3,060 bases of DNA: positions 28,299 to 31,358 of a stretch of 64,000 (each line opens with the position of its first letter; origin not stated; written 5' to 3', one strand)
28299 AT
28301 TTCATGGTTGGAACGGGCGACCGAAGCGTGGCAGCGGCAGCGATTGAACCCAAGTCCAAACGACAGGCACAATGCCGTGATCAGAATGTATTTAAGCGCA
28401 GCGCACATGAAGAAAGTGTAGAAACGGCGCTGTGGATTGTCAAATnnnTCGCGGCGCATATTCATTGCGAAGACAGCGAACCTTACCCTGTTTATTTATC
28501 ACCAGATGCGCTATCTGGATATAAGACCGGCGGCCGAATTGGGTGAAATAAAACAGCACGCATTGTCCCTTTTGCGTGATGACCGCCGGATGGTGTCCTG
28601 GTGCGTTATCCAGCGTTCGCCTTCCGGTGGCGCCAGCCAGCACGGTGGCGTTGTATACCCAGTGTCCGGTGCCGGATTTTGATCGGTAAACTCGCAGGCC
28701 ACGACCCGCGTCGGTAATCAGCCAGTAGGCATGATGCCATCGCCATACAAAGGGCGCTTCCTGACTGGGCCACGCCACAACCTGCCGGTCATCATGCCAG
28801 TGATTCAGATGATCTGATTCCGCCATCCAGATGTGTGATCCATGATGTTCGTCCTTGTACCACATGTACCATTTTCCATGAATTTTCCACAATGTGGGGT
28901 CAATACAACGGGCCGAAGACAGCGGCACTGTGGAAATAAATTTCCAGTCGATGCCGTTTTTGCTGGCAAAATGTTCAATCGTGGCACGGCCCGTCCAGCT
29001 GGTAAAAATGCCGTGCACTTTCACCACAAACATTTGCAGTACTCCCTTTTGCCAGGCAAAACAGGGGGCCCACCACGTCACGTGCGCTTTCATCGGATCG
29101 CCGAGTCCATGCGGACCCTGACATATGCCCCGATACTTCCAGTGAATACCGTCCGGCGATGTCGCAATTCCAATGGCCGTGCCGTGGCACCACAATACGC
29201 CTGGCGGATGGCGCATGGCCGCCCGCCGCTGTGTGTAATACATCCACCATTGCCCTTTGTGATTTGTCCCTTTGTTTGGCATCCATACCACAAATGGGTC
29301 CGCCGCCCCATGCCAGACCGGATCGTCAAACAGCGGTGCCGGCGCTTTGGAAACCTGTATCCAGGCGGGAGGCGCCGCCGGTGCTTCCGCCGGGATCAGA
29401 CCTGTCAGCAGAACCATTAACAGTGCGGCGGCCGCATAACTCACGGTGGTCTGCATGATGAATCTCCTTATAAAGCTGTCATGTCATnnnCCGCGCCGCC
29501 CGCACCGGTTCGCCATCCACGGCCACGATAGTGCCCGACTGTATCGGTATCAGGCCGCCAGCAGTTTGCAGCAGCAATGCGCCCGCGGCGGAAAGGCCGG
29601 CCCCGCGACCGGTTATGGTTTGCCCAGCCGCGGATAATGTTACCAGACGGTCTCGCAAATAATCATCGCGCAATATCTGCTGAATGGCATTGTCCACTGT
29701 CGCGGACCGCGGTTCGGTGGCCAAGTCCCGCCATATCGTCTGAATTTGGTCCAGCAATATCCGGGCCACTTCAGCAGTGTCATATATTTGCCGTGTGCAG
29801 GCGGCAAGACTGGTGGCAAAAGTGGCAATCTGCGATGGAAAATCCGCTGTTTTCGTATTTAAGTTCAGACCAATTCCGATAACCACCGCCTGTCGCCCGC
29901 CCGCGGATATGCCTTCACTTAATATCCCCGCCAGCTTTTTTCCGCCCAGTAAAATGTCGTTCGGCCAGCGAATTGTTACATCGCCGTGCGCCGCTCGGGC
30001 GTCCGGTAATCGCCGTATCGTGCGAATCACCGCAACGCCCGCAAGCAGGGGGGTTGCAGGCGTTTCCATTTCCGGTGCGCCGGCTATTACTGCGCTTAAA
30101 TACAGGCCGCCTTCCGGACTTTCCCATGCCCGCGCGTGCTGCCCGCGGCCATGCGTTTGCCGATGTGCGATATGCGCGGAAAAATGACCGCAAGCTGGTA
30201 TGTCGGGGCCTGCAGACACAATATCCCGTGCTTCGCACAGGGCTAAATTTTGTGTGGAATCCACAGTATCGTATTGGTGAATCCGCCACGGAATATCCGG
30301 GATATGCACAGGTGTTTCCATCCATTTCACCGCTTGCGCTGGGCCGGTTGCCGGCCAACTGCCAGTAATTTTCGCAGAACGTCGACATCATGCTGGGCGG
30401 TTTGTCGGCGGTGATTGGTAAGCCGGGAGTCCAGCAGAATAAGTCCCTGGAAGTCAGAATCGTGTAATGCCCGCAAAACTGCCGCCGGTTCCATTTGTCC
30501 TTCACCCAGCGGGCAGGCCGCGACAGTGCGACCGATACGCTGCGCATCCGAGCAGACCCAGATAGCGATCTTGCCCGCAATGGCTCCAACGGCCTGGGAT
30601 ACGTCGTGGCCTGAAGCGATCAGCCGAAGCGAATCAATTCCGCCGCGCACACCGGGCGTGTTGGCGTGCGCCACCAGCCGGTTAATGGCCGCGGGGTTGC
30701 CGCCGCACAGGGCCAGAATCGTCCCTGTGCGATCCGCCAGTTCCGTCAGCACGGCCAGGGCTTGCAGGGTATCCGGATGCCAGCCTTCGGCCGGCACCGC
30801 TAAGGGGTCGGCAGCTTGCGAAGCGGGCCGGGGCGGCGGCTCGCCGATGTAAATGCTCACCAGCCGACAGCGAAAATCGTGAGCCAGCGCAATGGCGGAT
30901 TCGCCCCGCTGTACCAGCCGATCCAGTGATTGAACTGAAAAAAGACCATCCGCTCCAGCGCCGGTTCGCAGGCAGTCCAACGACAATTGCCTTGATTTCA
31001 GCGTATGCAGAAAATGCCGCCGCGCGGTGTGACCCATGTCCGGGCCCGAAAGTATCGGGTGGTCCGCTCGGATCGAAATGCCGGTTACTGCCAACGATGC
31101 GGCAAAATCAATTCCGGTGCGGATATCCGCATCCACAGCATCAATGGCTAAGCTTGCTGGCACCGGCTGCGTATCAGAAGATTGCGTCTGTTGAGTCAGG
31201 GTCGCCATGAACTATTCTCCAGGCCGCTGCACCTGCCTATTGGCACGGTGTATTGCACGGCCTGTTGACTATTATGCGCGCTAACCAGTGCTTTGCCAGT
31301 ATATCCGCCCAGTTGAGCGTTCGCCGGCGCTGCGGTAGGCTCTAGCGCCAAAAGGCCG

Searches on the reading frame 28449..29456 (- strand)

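Call 56: search_protein_families(library=pfam, proteins=[window:28449-29456:-], max_evalue=0.00001)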
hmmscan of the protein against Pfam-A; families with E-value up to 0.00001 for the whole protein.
window:28449-29456:- (336 aa): 1 family
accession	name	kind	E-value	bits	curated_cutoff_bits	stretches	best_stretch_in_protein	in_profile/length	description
PF04616.20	Glyco_hydro_43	-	2e-07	31.1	32.2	1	95-305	35-261/288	Glycosyl hydrolases family 43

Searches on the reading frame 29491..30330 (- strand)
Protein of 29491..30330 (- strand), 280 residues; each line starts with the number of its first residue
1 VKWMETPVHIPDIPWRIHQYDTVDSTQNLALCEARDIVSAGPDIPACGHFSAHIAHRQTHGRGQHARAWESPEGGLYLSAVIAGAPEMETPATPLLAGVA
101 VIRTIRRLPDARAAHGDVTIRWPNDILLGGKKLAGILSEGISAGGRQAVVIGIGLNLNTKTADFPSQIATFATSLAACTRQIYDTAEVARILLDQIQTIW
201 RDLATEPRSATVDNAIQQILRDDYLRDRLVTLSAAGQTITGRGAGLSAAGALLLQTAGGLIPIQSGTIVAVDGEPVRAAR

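Call 56: search_protein_families(library=pfam, proteins=[window:29491-30330:-], max_evalue=0.00001)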
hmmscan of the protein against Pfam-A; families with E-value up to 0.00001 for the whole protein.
window:29491-30330:- (280 aa): 2 families
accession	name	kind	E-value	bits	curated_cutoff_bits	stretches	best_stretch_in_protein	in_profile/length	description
PF03099.24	BPL_LplA_LipB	-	1.3e-19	70.9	21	1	52-156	26-133/133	Biotin/lipoate A/B protein ligase family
PF02237.23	BPL_C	-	5.7e-06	26.6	21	0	230-269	6-46/48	Biotin protein ligase C terminal domain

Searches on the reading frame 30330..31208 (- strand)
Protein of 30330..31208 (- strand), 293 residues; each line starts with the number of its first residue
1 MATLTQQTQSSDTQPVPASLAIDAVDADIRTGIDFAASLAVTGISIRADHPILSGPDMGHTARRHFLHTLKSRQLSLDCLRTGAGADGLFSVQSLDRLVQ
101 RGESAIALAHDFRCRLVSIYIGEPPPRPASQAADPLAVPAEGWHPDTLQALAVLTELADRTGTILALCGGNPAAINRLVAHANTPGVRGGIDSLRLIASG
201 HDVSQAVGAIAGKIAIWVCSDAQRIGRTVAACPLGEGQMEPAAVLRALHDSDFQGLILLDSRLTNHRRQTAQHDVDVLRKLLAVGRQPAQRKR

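Call 56: search_protein_families(library=pfam, proteins=[window:30330-31208:-], max_evalue=0.00001)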
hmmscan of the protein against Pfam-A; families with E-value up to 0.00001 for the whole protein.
window:30330-31208:- (293 aa): 1 family
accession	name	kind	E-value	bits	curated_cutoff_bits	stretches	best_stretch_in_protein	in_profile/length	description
PF01261.30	AP_endonuc_2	-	1.1e-08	35.5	31.1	1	33-281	1-249/249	Xylose isomerase-like TIM barrel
